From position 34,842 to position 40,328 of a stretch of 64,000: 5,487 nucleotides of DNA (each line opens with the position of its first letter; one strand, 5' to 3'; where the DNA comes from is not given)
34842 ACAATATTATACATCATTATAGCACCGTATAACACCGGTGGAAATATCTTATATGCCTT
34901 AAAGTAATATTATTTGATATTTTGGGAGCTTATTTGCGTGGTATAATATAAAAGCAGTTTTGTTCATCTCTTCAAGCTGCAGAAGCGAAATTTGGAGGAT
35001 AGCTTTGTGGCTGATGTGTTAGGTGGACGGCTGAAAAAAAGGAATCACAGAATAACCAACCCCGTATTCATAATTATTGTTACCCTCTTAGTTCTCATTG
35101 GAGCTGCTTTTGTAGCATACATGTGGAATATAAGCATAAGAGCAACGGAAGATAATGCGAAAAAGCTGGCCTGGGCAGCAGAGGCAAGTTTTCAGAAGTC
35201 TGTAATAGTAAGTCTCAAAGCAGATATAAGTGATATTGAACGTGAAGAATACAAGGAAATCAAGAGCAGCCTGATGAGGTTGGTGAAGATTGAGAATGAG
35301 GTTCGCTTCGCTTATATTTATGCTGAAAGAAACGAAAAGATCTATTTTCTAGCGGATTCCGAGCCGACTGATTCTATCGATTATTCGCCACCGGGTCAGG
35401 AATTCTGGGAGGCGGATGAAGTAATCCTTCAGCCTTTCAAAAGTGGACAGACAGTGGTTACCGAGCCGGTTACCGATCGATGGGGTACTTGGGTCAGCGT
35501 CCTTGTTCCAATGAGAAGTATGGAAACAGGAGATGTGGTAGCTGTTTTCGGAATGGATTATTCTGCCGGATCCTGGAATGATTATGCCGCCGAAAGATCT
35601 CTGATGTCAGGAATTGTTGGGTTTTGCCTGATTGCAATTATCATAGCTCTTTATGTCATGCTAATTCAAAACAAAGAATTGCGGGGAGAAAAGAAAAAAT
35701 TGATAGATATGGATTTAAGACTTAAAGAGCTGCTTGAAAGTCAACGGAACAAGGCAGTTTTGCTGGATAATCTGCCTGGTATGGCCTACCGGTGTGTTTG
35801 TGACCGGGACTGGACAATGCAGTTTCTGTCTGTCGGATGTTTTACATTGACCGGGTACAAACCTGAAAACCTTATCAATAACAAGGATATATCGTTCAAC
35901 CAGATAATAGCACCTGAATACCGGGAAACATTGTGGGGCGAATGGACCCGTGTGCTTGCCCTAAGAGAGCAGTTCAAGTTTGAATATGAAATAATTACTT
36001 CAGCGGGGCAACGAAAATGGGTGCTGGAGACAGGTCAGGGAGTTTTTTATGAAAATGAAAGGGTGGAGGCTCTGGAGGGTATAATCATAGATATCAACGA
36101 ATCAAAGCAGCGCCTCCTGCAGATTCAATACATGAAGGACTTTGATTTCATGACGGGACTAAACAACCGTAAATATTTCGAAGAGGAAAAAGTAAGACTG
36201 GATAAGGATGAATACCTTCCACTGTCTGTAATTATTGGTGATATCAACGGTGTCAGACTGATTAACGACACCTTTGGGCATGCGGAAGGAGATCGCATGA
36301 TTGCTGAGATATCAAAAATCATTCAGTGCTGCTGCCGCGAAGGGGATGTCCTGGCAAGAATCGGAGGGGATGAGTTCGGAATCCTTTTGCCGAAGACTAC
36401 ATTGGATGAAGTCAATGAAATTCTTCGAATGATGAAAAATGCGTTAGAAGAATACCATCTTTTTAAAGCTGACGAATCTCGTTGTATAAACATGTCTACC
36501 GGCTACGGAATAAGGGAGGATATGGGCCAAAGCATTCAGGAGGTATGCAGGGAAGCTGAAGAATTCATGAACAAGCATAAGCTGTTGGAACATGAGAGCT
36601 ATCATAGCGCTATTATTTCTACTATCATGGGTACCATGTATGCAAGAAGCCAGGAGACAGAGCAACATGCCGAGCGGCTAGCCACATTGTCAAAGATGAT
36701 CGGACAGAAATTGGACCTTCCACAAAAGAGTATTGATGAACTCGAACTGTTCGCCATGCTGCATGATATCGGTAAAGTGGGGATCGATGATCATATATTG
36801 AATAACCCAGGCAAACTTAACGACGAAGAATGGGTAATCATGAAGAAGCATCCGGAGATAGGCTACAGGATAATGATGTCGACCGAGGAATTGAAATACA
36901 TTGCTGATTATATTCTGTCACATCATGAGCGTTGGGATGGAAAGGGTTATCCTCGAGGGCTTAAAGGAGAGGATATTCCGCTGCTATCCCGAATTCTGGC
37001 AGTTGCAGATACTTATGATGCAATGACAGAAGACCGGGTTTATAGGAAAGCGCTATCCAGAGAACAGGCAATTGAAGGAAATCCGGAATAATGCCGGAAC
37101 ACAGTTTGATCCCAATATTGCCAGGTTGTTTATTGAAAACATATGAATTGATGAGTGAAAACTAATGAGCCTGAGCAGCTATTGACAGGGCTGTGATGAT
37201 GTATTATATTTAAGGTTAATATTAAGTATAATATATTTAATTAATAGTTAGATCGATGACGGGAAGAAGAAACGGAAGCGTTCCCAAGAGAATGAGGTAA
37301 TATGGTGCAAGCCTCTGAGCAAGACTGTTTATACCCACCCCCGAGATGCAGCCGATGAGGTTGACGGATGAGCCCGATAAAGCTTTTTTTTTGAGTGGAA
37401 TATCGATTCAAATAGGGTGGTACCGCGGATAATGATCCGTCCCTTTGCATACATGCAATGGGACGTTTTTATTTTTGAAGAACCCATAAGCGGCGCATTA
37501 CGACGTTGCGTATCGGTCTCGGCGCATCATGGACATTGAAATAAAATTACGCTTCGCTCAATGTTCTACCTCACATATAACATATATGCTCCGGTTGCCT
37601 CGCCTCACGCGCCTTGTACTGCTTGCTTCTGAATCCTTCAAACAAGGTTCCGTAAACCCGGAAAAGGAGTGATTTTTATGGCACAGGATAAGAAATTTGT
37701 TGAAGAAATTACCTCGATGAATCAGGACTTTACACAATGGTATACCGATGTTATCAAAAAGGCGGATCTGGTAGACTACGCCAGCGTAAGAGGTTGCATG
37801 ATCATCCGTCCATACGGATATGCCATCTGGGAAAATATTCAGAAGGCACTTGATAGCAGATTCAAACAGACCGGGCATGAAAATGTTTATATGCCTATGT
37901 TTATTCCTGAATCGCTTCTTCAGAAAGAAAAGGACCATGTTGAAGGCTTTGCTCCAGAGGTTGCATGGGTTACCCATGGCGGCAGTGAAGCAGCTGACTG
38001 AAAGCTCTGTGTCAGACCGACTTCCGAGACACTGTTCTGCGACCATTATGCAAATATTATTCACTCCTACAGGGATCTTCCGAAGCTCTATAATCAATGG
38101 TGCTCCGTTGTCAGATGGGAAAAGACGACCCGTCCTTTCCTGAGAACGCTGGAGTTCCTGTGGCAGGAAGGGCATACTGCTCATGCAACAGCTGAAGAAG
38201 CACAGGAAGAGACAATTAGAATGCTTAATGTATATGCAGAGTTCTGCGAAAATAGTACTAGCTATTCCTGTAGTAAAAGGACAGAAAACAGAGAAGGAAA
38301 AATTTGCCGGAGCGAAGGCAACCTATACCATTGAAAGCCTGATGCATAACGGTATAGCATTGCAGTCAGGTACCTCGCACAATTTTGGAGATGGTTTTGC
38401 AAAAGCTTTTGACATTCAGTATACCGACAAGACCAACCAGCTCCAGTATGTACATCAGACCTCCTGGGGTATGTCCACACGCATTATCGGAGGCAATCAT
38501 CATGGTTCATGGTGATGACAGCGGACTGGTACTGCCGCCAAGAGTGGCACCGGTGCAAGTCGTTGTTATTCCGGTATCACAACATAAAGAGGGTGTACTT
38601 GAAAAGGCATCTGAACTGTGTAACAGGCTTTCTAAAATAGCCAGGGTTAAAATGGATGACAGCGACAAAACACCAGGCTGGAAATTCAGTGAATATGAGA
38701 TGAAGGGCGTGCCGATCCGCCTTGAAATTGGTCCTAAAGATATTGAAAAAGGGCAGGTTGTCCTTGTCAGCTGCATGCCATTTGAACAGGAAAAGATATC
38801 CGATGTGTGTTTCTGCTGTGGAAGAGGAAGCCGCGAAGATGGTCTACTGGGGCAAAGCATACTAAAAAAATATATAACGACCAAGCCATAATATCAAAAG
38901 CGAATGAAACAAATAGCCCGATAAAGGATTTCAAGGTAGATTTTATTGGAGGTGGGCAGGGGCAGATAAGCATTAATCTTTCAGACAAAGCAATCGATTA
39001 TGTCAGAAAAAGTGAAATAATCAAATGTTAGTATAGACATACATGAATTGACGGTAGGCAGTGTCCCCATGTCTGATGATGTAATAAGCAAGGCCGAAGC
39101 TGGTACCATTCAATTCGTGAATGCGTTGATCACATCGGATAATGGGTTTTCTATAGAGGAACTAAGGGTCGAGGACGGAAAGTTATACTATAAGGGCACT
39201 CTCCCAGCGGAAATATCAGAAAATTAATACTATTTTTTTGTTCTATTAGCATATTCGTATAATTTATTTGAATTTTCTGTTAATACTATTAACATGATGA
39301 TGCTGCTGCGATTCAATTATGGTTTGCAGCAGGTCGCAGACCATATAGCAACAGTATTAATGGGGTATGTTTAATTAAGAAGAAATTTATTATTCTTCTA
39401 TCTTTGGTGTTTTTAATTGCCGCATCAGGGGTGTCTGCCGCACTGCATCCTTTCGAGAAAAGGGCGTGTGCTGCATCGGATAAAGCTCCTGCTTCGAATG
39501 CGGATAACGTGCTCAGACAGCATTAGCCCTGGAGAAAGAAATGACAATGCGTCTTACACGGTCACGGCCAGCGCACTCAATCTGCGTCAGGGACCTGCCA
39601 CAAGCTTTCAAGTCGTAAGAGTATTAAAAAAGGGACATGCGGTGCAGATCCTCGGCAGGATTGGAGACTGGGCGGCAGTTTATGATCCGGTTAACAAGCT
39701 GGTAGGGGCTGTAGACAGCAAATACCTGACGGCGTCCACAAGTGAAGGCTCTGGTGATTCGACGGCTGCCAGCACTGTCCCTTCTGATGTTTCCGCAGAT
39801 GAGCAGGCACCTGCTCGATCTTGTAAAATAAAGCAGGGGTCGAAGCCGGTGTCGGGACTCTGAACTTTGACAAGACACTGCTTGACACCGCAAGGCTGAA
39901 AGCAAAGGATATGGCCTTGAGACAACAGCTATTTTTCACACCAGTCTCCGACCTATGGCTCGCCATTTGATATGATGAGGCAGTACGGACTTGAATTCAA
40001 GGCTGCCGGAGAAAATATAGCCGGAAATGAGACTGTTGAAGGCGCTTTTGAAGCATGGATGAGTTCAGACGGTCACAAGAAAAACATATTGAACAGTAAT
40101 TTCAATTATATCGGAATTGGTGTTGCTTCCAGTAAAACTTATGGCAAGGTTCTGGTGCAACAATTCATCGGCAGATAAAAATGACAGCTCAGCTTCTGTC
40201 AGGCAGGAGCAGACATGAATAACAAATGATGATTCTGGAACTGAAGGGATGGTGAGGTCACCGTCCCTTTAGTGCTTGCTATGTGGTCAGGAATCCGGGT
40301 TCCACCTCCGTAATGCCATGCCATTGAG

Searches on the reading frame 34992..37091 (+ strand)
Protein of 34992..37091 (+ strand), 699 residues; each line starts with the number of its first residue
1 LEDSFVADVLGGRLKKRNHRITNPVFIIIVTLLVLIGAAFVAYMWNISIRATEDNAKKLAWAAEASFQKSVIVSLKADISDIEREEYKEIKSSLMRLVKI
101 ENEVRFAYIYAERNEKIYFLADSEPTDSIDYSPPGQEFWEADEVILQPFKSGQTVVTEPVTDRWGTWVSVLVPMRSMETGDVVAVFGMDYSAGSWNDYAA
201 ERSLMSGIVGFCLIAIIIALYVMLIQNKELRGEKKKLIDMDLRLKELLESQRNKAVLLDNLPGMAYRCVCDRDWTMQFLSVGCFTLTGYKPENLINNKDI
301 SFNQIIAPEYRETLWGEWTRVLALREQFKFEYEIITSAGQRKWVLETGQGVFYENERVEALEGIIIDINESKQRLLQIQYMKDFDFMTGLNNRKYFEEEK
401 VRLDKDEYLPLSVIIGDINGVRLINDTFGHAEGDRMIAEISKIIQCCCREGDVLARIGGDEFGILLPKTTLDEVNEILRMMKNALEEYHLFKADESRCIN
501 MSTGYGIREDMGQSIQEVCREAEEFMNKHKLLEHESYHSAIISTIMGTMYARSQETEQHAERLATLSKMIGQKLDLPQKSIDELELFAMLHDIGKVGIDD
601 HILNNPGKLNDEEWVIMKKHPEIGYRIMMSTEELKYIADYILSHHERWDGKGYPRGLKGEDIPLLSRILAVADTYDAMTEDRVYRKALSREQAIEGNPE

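Call 30: search_protein_families(library=pfam, proteins=[window:34992-37091:+], max_evalue=0.00001)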
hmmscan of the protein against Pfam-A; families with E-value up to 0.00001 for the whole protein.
window:34992-37091:+ (699 aa): 4 families
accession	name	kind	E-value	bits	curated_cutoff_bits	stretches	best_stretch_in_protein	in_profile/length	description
PF13487.12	HD_5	-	3.2e-37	128.3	27.2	1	553-695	11-156/170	HD domain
PF00990.26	GGDEF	-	6e-31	107.8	23.8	1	384-531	3-156/161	Diguanylate cyclase, GGDEF domain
PF01966.28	HD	-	1.5e-20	74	22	1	558-678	3-116/116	HD domain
PF08447.18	PAS_3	-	1.6e-10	41.6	25.6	1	280-365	5-89/89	PAS fold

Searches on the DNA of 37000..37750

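Call 50: search_rna_families(source=window, start=37000, end=37750, threshold=evalue, max_evalue=1, show_alignments=1)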
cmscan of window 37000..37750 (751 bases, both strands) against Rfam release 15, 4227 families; matches with E-value up to 1: 2.
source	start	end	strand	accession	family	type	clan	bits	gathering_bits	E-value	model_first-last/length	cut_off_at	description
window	37247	37447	+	RF00230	T-box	Cis-reg; leader;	-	81.4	93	5.6e-18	1-219/219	no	T-box leader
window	37397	37476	+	RF02371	PyrG_leader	Cis-reg; leader;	-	25.2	65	0.58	1-78/78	no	PyrG leader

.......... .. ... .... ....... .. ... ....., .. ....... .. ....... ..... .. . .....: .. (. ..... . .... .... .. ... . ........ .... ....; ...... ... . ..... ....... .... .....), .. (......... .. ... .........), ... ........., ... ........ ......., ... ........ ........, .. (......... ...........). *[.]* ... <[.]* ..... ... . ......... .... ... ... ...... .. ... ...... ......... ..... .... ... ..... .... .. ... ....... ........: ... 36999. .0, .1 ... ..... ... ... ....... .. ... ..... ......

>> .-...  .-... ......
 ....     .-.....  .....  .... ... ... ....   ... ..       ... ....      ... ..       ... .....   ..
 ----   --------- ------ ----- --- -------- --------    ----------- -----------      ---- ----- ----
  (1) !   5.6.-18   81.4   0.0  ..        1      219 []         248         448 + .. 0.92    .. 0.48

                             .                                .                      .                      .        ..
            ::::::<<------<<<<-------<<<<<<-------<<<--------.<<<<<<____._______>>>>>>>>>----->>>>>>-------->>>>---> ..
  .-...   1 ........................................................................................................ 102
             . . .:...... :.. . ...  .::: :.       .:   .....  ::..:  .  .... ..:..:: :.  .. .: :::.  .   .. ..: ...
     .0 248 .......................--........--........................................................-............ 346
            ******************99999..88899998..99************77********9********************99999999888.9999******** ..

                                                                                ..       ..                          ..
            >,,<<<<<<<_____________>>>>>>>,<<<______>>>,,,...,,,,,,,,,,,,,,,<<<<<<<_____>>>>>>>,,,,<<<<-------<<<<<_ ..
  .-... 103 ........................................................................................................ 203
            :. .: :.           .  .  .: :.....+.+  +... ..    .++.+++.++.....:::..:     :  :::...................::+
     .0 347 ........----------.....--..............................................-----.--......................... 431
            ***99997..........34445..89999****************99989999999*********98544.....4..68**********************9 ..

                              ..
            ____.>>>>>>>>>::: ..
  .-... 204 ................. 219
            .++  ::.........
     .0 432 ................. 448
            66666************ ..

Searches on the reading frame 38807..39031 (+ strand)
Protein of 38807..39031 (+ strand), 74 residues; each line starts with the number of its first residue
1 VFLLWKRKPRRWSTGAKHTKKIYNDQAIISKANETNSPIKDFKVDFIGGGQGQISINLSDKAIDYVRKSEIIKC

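Call 53: search_protein_families(library=pfam, proteins=[window:38807-39031:+], max_evalue=0.001)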
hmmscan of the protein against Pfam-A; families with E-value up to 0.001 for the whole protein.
window:38807-39031:+ (74 aa): 0 families

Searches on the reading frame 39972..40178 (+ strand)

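Call 53: search_protein_families(library=pfam, proteins=[window:39972-40178:+], max_evalue=0.001)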
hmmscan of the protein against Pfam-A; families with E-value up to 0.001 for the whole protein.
window:39972-40178:+ (68 aa): 1 family
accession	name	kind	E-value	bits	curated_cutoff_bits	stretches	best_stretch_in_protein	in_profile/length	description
PF00188.32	CAP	-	1.9e-10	42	21.1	1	11-65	55-117/117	Cysteine-rich secretory protein family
